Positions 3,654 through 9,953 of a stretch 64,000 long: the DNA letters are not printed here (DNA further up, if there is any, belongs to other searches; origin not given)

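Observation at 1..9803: A giant ORF of more than 3,267 codons, missing from the ORF track, fills the first 9.8 kb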

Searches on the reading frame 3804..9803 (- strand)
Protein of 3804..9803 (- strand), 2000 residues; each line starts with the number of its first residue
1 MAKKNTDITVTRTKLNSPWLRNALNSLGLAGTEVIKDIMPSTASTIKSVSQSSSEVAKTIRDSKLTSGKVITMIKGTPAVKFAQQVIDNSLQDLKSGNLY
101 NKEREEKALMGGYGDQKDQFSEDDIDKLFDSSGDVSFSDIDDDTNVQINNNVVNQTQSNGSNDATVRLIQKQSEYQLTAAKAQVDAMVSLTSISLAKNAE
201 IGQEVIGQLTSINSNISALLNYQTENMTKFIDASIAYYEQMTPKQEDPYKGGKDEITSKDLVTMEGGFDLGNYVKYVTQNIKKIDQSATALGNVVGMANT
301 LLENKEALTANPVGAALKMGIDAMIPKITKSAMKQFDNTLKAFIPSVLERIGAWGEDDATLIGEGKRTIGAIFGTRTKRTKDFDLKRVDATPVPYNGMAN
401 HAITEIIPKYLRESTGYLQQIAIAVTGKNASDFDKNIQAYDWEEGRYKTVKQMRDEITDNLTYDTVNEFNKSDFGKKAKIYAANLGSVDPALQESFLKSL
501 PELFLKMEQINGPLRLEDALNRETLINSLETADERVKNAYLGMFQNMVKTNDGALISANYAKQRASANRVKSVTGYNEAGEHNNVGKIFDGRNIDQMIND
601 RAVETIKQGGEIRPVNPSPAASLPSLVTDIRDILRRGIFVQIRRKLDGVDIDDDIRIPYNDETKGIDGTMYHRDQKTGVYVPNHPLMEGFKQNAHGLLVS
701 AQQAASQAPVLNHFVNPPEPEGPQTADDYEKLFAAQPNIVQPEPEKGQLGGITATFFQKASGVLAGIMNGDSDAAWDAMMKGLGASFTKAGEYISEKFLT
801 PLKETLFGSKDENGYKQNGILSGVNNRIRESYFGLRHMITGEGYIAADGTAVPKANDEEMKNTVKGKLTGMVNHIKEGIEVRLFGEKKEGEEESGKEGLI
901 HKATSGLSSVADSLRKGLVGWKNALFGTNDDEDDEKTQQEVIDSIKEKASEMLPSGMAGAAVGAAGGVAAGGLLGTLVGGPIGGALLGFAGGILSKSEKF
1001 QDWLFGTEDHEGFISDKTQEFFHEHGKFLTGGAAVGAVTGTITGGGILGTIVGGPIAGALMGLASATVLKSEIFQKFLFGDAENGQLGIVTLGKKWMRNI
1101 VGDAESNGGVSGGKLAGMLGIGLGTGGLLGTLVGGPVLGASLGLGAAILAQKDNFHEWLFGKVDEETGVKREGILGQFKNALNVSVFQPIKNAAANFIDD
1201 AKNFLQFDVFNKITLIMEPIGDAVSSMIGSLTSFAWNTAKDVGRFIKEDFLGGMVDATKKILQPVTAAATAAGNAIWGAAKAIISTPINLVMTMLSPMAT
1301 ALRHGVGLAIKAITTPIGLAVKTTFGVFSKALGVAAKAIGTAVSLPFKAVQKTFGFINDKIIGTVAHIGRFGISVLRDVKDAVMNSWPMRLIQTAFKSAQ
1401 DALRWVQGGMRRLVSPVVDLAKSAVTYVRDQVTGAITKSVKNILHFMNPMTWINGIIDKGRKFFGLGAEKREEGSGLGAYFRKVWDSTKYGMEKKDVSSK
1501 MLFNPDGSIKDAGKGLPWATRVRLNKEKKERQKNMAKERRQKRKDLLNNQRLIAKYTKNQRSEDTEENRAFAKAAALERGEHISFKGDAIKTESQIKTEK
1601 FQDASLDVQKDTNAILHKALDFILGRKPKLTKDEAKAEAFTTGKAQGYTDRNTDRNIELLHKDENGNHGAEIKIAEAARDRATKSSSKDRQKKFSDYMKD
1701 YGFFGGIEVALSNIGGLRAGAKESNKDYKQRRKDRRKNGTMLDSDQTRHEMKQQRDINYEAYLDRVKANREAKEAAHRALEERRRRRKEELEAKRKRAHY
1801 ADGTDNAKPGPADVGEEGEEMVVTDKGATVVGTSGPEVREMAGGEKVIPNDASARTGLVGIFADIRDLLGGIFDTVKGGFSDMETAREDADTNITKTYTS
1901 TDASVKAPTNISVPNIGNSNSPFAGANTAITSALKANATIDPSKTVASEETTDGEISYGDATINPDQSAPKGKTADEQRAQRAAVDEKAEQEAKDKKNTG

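Call 8: search_dna_similar(query=window:3804-9803:-, collection=phages, mode=protein, max_evalue=0.001)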
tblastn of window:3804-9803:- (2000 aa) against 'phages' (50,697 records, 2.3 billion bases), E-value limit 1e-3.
Records with a match: 8; places in all: 8; records where one place covers at least 80% of the query: 0.
Best place of each record, by identity: <60% 8.
By first word of the organism name: Bacillus 8.
By host as written in the record: Bacillus subtilis 4; Bacillus subtilis subsp. subtilis 168 2; Bacillus sp 1; Bacillus pumilus 1.
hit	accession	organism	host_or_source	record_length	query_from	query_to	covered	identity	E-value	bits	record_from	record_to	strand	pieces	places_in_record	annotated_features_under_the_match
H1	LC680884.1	Bacillus phage PBS1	Bacillus subtilis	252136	19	590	29%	23.8%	2e-16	93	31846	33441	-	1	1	hypothetical protein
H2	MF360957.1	Bacillus phage PBS1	Bacillus subtilis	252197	19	590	29%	23.8%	2e-16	93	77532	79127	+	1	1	95: lysis domain protein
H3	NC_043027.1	Bacillus phage PBS1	Bacillus subtilis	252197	19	590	29%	23.8%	2e-16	93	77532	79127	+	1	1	95: lysis domain protein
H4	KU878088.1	Bacillus phage AR9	Bacillus subtilis subsp. subtilis 168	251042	19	590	29%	23.8%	2e-16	93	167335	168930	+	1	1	tail tape measure protein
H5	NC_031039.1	Bacillus phage AR9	Bacillus subtilis subsp. subtilis 168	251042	19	590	29%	23.8%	2e-16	93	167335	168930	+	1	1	tail tape measure protein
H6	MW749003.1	Bacillus phage vB_BspM_Internexus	Bacillus sp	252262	19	590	29%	23.8%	2e-16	92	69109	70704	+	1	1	putative lysis domain protein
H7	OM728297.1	Bacillus phage vB_BsuM-Goe21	Bacillus subtilis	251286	19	590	29%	23.6%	6e-16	91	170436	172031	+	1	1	hypothetical protein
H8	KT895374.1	Bacillus phage vB_BpuM-BpSp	Bacillus pumilus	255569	14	465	23%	23.5%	3e-7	62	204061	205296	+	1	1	hypothetical protein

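Call 9: get_annotated_region(hit=H5, flank=12000)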
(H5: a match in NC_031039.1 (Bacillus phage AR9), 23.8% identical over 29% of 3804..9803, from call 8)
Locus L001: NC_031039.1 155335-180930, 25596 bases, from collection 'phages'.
description: Bacillus phage AR9, complete genome.
organism: Bacillus phage AR9 (NCBI taxid 1815509)
taxonomy: Viruses; Duplodnaviria; Heunggongvirae; Uroviricota; Caudoviricetes; Takahashivirus; Takahashivirus PBS1
host: Bacillus subtilis subsp. subtilis 168; source: -; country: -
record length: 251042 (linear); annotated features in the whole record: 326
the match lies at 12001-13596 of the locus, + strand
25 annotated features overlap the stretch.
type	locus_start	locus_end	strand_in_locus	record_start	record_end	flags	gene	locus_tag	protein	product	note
CDS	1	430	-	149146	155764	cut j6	-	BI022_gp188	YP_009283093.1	RNA polymerase beta subunit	DNA-directed RNA polymerase beta subunit, N-terminus; virion RNAP subunit; pfam00562 - RNA polymerase Rpb2, domain 6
CDS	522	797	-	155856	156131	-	-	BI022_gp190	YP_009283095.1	hypothetical protein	-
CDS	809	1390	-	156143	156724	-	-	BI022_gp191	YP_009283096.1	hypothetical protein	cd11303 - cadherin-like repeat domain of alpha dystroglycan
CDS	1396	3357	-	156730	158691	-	-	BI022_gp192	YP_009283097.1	virion protein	-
CDS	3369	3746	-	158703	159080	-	-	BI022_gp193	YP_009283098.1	hypothetical protein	-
CDS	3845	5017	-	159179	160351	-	-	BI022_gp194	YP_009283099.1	endolysin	cd06523 - bacteriophage endolysin that displays potent lytic activity toward Bacillus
CDS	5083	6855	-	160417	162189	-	-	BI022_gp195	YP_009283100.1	tail spike protein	pfam13229 - right handed beta helix region; pfam05048 - periplasmic copper binding protein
CDS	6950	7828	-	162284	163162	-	-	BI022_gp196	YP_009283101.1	virion structural protein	-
CDS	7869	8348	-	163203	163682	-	-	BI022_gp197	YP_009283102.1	virion structural protein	-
CDS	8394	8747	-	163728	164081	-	-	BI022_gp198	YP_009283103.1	hypothetical protein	-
regulatory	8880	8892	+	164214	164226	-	-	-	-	promoter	early promoter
CDS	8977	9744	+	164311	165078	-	-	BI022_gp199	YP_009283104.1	hypothetical protein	-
CDS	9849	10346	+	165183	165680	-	-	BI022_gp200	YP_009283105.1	hypothetical protein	-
CDS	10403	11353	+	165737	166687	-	-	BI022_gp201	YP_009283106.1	hypothetical protein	-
CDS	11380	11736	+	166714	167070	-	-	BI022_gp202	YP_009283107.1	virion protein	-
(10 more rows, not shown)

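Call 21: get_annotated_region(hit=H8, flank=8000)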
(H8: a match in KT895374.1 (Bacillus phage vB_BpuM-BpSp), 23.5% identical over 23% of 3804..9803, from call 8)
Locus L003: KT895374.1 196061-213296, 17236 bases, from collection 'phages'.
description: Bacillus phage vB_BpuM-BpSp, complete genome.
organism: Bacillus phage vB_BpuM-BpSp (NCBI taxid 1739968)
taxonomy: Viruses; Duplodnaviria; Heunggongvirae; Uroviricota; Caudoviricetes; Takahashivirus
host: Bacillus pumilus; source: -; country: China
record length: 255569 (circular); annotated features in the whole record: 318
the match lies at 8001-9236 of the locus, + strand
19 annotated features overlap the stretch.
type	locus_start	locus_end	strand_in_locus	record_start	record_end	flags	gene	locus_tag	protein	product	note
CDS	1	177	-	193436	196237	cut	-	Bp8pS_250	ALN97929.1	RNA-polymerase beta-subunit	gp250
CDS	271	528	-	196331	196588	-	-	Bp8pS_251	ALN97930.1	hypothetical protein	gp251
CDS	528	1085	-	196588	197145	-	-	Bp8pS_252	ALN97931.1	hypothetical protein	gp252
CDS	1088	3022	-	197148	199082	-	-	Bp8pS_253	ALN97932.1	hypothetical protein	gp253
CDS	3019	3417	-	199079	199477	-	-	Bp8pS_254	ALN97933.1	hypothetical protein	gp254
CDS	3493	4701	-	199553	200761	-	-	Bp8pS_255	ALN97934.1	glycoside hydrolase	gp255; phage structural protein; interacts with baseplate protein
CDS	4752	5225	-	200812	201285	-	-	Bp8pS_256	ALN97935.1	hypothetical protein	gp256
CDS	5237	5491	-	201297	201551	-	-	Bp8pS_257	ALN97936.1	hypothetical protein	gp257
CDS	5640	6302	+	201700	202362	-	-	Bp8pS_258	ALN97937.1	hypothetical protein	gp258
CDS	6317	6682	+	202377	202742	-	-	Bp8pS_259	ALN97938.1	uracil-DNA glycosylase inhibitor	gp259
CDS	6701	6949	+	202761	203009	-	-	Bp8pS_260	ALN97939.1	hypothetical protein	gp260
CDS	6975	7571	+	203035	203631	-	-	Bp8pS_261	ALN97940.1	hypothetical protein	gp261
CDS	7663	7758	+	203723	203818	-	-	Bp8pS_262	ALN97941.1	hypothetical protein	gp262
CDS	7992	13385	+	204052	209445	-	-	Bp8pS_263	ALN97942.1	hypothetical protein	gp263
CDS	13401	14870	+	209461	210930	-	-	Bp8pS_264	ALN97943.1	hypothetical protein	gp264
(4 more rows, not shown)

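Call 33: search_protein_families(library=pfam, proteins=[L001:11977-17754:+, L003:7992-13385:+], max_evalue=0.01)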
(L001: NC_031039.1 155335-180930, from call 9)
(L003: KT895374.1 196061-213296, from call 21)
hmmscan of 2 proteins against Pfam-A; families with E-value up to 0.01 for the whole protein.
L001:11977-17754:+ (1925 aa): 1 family
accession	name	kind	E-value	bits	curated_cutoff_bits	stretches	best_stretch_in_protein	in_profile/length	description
PF21277.2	T6SS_VgrG3-like_C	-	1.8e-35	123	27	1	1468-1658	2-183/183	Type VI secretion system spike protein VgrG3-like, C-terminal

L003:7992-13385:+ (1797 aa): 1 family
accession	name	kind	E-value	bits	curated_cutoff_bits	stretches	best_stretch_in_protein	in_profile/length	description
PF21277.2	T6SS_VgrG3-like_C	-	3.4e-36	125.4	27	1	1358-1548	2-183/183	Type VI secretion system spike protein VgrG3-like, C-terminal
